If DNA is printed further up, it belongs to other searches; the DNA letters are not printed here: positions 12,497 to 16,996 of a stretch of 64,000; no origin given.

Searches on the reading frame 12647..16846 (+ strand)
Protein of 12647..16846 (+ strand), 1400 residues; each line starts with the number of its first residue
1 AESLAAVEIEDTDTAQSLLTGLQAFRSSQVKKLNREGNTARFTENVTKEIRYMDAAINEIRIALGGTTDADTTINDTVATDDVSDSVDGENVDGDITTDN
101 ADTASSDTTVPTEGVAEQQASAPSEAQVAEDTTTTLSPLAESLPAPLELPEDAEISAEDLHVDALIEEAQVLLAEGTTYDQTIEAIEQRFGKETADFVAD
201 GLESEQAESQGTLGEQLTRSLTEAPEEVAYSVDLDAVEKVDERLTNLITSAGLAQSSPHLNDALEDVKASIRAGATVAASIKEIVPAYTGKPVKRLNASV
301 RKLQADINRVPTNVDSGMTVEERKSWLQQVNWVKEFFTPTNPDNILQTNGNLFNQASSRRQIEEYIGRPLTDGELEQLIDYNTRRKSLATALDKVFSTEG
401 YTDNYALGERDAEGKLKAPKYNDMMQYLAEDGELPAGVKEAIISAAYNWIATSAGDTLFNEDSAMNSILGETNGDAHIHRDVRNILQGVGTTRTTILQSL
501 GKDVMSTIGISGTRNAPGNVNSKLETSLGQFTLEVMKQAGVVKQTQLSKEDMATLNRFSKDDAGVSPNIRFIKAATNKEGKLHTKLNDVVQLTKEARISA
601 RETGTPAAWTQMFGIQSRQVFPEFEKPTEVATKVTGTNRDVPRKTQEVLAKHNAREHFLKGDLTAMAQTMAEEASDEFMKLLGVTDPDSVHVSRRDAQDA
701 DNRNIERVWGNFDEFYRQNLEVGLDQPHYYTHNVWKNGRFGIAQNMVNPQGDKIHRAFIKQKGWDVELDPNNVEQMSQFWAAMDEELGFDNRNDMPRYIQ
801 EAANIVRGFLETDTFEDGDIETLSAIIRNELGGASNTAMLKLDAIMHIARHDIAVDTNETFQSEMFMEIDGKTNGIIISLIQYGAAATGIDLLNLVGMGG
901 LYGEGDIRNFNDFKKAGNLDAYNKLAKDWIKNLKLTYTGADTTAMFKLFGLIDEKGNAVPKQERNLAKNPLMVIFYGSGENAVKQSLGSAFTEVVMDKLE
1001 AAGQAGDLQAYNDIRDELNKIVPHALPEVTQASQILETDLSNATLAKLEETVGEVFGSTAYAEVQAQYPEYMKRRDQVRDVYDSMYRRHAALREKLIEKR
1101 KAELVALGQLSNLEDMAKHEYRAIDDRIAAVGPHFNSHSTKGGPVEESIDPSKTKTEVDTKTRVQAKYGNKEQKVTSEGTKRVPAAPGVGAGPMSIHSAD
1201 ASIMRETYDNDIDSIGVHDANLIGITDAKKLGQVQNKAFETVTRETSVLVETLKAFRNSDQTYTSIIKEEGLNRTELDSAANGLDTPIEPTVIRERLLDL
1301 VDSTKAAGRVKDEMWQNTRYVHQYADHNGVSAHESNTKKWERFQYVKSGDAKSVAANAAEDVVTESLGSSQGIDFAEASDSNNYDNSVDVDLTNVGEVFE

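Call 38: search_solved_structures(query=window:12647-16846:+, show_alignments=1, max_evalue=0.001)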
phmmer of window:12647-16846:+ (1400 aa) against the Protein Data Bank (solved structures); distinct sequences matched with E-value up to 0.001: 3.
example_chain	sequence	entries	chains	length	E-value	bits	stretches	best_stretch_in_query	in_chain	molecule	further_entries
3c2p_A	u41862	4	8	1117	7.2e-12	47.2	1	641-1000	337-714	Virion RNA polymerase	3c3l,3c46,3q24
3q0a_A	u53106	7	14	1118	7.2e-12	47.2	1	641-1000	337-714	Virion RNA polymerase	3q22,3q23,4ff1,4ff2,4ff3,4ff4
2po4_A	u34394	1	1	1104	7.7e-12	47.1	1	641-1000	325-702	Virion RNA polymerase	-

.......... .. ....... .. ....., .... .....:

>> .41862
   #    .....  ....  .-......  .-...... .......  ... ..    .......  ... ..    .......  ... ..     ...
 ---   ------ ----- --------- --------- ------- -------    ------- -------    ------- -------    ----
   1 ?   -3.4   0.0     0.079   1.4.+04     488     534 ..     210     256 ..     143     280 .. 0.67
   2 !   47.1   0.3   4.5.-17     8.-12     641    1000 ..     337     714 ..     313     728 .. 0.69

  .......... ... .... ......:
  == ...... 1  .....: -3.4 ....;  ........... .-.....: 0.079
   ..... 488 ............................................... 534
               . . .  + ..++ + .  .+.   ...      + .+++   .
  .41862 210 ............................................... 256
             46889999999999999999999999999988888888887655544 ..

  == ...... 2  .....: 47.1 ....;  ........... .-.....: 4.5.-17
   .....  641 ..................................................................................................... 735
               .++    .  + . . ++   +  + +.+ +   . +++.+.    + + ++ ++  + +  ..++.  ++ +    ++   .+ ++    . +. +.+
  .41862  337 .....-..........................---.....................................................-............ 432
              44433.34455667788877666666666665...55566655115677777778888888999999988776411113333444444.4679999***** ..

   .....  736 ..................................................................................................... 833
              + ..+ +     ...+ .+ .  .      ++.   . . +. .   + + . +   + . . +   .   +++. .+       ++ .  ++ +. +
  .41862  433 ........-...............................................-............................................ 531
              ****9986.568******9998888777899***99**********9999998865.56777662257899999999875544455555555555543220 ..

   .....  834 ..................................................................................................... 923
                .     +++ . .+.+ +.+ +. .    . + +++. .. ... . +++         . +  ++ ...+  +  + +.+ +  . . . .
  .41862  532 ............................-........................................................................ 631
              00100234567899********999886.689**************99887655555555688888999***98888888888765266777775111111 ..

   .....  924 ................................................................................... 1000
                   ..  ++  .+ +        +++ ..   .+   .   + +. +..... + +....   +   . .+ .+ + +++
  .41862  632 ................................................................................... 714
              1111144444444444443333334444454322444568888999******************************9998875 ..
